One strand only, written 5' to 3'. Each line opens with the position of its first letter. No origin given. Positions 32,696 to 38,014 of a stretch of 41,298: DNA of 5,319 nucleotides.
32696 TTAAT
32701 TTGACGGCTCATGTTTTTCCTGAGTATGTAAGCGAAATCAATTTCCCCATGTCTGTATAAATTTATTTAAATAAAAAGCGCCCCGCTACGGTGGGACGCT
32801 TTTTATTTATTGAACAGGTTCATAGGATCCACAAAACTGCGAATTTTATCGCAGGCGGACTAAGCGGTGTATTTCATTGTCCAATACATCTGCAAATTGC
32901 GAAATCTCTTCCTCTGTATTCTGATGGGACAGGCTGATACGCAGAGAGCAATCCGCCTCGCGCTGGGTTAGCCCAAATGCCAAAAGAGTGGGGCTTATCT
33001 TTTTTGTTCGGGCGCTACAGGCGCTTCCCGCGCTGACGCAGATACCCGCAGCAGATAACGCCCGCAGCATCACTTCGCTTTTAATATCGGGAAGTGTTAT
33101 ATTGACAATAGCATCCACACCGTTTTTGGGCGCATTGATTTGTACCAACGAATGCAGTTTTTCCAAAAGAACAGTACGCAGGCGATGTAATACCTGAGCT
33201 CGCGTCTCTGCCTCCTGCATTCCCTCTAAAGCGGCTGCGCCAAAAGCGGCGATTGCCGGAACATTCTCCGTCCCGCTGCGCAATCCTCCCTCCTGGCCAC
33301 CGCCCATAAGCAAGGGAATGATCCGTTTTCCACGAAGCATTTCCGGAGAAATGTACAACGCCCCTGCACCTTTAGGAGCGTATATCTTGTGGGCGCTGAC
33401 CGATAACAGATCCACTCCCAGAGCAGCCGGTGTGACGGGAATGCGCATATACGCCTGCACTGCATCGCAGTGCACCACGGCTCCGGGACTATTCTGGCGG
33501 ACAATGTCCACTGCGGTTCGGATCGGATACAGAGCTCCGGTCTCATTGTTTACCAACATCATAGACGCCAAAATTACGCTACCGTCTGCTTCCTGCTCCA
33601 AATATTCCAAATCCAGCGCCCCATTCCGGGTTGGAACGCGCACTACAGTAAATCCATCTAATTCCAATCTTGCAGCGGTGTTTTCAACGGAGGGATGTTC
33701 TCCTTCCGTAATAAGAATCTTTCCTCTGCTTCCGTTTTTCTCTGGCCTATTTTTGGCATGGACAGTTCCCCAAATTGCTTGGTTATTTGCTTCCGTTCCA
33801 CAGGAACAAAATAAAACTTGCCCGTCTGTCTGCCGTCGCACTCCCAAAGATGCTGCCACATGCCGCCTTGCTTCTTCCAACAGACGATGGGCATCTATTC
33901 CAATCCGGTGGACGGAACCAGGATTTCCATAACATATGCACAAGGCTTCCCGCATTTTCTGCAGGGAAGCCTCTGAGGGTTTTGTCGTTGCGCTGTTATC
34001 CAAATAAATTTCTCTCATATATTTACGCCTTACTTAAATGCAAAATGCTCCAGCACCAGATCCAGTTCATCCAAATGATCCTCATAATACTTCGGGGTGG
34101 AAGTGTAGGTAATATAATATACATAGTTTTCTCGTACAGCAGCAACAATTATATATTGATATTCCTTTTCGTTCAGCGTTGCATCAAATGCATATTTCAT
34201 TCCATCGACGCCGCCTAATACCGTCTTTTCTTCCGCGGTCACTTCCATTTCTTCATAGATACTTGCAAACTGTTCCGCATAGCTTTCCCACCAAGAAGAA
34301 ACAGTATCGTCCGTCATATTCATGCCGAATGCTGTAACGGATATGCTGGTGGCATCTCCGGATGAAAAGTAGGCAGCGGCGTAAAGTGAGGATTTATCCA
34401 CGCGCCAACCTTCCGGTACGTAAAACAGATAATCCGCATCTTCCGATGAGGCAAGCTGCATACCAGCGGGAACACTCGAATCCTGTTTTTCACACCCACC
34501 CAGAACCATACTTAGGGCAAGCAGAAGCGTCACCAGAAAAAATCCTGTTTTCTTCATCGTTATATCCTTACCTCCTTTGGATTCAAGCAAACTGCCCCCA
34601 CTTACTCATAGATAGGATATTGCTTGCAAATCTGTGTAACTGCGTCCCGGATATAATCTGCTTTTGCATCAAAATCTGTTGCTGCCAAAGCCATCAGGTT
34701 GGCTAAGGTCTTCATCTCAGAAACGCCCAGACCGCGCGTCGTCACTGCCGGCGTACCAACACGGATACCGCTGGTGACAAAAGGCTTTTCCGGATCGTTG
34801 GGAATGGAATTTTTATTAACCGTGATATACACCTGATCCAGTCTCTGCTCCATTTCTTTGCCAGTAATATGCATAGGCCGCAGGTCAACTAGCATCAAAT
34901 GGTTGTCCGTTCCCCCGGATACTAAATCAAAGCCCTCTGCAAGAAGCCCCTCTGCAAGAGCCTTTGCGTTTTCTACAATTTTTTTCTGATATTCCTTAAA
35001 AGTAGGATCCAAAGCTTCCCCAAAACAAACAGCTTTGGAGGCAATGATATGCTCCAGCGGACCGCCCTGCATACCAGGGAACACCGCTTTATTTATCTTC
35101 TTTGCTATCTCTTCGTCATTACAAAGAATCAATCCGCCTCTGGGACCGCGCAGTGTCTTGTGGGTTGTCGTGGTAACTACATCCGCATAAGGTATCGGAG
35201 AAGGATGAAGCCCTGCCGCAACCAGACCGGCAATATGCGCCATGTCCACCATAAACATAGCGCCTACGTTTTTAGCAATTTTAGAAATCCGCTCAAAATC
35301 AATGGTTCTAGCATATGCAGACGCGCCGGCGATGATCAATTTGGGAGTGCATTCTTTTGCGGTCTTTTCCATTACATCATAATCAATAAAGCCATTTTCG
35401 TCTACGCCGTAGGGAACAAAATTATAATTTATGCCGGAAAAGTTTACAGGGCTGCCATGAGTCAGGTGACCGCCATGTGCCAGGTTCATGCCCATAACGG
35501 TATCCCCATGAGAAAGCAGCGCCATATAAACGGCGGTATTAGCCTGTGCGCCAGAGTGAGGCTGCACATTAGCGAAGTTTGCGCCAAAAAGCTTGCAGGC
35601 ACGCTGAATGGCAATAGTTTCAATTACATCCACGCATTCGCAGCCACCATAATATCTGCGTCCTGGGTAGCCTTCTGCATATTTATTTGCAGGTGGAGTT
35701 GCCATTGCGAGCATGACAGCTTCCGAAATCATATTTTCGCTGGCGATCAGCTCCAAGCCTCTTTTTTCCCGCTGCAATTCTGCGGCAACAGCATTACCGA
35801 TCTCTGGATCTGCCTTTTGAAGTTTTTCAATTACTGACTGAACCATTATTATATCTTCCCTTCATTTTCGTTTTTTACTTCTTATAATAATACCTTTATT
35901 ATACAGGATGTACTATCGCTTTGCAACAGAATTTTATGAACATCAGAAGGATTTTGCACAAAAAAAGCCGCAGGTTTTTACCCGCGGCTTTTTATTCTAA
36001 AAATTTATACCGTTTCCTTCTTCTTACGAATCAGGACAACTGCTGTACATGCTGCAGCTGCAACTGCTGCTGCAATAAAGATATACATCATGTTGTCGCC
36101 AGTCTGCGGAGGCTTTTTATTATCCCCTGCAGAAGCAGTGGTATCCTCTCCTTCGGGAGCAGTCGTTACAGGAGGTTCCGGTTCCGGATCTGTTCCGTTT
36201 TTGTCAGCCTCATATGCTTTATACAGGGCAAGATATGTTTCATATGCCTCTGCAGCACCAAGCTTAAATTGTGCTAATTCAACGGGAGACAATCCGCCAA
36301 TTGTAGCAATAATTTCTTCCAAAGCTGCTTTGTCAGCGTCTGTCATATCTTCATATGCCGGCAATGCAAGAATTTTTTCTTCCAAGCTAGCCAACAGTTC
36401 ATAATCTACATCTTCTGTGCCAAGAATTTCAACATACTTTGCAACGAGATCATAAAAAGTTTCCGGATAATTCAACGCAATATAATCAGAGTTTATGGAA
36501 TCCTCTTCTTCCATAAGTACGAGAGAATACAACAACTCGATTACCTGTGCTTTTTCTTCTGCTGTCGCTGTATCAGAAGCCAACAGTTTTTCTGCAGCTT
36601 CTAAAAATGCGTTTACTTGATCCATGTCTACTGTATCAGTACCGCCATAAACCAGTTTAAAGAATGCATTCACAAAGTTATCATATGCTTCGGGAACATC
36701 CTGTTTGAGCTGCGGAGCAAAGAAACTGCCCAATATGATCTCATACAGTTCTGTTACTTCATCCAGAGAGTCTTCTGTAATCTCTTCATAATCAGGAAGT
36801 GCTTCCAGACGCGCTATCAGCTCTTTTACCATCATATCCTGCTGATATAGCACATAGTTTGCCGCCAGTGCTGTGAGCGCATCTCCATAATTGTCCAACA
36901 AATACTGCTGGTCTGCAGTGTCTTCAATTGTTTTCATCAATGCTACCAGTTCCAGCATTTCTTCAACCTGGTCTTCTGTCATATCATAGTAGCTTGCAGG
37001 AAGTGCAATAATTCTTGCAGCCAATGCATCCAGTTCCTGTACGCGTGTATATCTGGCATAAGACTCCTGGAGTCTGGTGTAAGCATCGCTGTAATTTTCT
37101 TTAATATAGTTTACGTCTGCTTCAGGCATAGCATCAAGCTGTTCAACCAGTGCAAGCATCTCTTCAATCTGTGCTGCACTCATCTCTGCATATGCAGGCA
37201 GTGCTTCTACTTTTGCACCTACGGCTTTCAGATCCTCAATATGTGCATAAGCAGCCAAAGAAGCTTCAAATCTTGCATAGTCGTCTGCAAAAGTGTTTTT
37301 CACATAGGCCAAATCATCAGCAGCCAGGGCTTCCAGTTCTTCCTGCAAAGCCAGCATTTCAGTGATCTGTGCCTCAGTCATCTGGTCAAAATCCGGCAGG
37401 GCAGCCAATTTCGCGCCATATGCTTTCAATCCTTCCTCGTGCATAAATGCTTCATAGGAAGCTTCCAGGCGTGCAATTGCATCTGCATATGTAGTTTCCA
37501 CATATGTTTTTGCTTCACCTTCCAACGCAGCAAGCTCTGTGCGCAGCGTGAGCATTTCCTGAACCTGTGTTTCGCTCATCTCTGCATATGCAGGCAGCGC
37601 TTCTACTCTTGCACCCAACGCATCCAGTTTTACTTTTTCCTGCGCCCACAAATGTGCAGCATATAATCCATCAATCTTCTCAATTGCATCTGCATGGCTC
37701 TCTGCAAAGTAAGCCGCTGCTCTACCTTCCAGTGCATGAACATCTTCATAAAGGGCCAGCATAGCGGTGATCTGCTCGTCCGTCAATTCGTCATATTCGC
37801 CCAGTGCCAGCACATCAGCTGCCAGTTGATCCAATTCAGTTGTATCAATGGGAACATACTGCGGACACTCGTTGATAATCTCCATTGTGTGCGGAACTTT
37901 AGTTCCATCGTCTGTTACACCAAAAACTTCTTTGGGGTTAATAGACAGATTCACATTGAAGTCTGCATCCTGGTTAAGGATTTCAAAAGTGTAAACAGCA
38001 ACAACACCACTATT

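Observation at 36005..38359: Anchoring-scaffoldin-like protein: one cohesin-like module on a ~550-aa helical repeat stalk with a PPQTG sorting signal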

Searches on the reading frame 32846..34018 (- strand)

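Call 29: search_protein_families(library=pfam, proteins=[window:32846-34018:-], max_evalue=0.00001)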
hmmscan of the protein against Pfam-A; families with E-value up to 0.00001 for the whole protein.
window:32846-34018:- (390 aa): 1 family
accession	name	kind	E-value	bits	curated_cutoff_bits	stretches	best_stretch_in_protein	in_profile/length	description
PF00266.25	Aminotran_5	-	1.1e-61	209.3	21.5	1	4-375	1-371/371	Aminotransferase class-V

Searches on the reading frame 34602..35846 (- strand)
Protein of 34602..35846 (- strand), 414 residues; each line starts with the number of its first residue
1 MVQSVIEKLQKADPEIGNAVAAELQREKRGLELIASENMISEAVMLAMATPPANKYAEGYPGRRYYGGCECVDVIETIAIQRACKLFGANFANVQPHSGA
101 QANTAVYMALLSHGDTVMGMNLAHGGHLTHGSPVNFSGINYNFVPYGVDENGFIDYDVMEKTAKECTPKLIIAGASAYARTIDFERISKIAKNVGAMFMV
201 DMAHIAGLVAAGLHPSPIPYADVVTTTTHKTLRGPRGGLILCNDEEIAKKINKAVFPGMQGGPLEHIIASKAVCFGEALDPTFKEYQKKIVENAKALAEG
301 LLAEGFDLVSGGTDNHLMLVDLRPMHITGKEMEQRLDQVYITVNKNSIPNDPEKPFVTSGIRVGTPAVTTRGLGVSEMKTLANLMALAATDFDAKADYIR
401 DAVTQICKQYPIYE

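Call 29: search_protein_families(library=pfam, proteins=[window:34602-35846:-], max_evalue=0.00001)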
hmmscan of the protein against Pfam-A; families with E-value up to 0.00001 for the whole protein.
window:34602-35846:- (414 aa): 5 families
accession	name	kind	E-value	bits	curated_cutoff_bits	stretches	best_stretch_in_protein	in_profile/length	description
PF00464.25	SHMT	-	8.2e-167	555.2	27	1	9-384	1-398/399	Serine hydroxymethyltransferase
PF01212.27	Beta_elim_lyase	-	8.3e-10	38.9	27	1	81-345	39-274/288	Beta-eliminating lyase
PF00155.27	Aminotran_1_2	-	2.7e-09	37.1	19.7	1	82-335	50-321/361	Aminotransferase class I and II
PF01053.26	Cys_Met_Meta_PP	-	7.5e-08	31.8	27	1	83-254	61-225/381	Cys/Met metabolism PLP-dependent enzyme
PF00266.25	Aminotran_5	-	7.9e-06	25.5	21.5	0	98-255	69-225/371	Aminotransferase class-V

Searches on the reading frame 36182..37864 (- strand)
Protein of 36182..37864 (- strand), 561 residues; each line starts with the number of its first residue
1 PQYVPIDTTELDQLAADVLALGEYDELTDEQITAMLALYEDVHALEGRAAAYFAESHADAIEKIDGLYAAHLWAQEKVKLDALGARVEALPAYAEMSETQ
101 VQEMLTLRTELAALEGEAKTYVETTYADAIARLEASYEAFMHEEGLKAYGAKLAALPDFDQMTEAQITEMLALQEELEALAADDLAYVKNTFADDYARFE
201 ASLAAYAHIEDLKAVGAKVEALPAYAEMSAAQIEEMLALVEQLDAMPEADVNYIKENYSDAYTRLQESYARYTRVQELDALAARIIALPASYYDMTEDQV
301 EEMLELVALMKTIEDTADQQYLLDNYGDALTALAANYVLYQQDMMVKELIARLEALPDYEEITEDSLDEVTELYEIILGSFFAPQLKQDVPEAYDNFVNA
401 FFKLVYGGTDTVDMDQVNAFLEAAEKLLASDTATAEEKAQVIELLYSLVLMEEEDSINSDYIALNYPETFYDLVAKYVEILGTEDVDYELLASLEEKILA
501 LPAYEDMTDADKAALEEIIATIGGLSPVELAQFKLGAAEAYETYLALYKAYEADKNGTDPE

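Call 48: predict_structure(alignment_id=A4)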
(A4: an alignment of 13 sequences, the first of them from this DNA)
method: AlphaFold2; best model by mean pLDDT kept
length: 561 residues; sequences in the alignment: 13
mean_pLDDT: 92.1   pTM: 0.53
mean pLDDT of the five models: 92.1, 90.7, 90.5, 90.5, 89.5
residues with pLDDT >= 90: 473; 70-90: 77; 50-70: 4; < 50: 7
segments of 3 or more residues with pLDDT < 50: 1-3, 558-561
pLDDT, mean of each block of 10 residues (from residue 1): 69 94 91 94 91 92 94 93 94 93 94 93 94 94 93 94 95 96 95 96 95 96 94 96 96 96 96 96 96 95 96 94 96 94 92 95 93 90 92 96 92 92 90 82 86 85 93 89 85 95 94 94 91 87 93 68 32
secondary structure, 60 per line:
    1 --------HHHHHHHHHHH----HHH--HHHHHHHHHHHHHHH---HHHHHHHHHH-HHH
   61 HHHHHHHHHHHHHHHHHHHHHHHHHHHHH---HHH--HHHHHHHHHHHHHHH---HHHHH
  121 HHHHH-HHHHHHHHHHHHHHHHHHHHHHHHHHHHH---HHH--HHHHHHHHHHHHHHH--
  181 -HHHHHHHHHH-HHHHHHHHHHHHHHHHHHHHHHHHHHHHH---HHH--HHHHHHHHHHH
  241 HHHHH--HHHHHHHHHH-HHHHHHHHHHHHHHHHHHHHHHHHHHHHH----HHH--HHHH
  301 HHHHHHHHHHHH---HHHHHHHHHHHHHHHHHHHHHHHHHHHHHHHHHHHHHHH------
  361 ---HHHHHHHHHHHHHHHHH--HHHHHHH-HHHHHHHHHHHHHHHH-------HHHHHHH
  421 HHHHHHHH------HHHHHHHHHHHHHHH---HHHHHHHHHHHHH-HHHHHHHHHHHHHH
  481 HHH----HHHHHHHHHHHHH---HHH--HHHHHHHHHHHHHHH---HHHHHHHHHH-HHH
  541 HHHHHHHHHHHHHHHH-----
elements in order: H9-19 H29-43 H47-56 H58-89 H98-112 H116-125 H127-155 H164-178 H182-191 H193-221 H230-245 H248-257 H259-287 H297-312 H316-354 H364-380 H383-389 H391-406 H414-428 H435-449 H453-465 H467-483 H488-500 H509-523 H527-536 H538-556

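Call 54: fold_search(model_id=the predicted structure, library=pdb)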
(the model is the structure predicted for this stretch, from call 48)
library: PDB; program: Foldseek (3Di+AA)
matches with E <= 10: 326; with E <= 0.001: 0
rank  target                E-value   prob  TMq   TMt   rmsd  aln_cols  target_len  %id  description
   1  5h7c_C                5.9e-03  0.77  0.11  0.15  40.3       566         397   14  Crystal structure of a repeat protein with two Protein A-DHR14 repeat modules (released 2017-06-28)
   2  6g70_A                1.5e-02  0.44  0.11  0.12  51.0       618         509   10  Structure of murine Prpf39 (released 2019-04-03)
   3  8edn                  4.6e-02  0.16  0.10  0.10  45.2       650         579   15  Cryo-EM structure of the full-length human NF1 dimer (released 2023-09-20)
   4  4p6z_B                6.3e-02  0.20  0.10  0.09  42.5       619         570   12  Crystal structure of the human BST2 cytoplasmic domain and the HIV-1 Vpu cytoplasmic domain bound to the clathrin adap (released 2014-05-21)
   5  4c0q_A                8.8e-02  0.20  0.11  0.08  44.2       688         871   13  Transportin 3 in complex with Ran(Q69L)GTP (released 2014-01-22)
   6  5zwm_1                1.5e-01  0.13  0.11  0.08  47.1       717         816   11  Cryo-EM structure of the yeast pre-B complex at an average resolution of 3.4~4.6 angstrom (tri-snRNP and U2 snRNP Part (released 2018-08-29)
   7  7t3p_A                2.0e-01  0.08  0.09  0.04  49.6       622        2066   12  IP3 and ATP bound type 3 IP3 receptor in the pre-active A state (released 2022-03-23)
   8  8tk8_A                2.3e-01  0.10  0.09  0.04  45.6       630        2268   12  Human Type 3 IP3 Receptor - Resting State (+IP3/ATP) (released 2023-11-08)
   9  6oxl_B                2.4e-01  0.11  0.09  0.09  45.8       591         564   12  CRYO-EM STRUCTURE OF PHOSPHORYLATED AP-2 (mu E302K) BOUND TO NECAP IN THE PRESENCE OF SS DNA (released 2019-09-11)
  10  8cmk_A                2.6e-01  0.13  0.11  0.09  41.4       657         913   12  Transportin-3 TNPO3 in complex with RSY region of CIRBP (released 2024-03-06)
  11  7owg_B                2.6e-01  0.08  0.09  0.04  41.3       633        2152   12  human DEPTOR in a complex with mutant human mTORC1 A1459P (released 2021-09-08)
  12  7wtz_K                2.7e-01  0.14  0.11  0.09  42.2       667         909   12  Cryo-EM structure of a human pre-40S ribosomal subunit - State RRP12-B2 (released 2022-10-19)
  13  5dlq_B                2.7e-01  0.12  0.10  0.07  41.6       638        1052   13  Crystal structure of RanGTP-Exportin 4-eIF5A complex (released 2016-06-22)
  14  9dgq_m                2.8e-01  0.23  0.16  0.05  23.8       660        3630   10  Structure of dynein-1 on microtubules (released 2025-09-10)
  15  5vch_B                2.8e-01  0.14  0.10  0.07  45.1       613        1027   12  Crystal structure of full-length Kluyveromyces lactis Kap123 (released 2017-11-01)
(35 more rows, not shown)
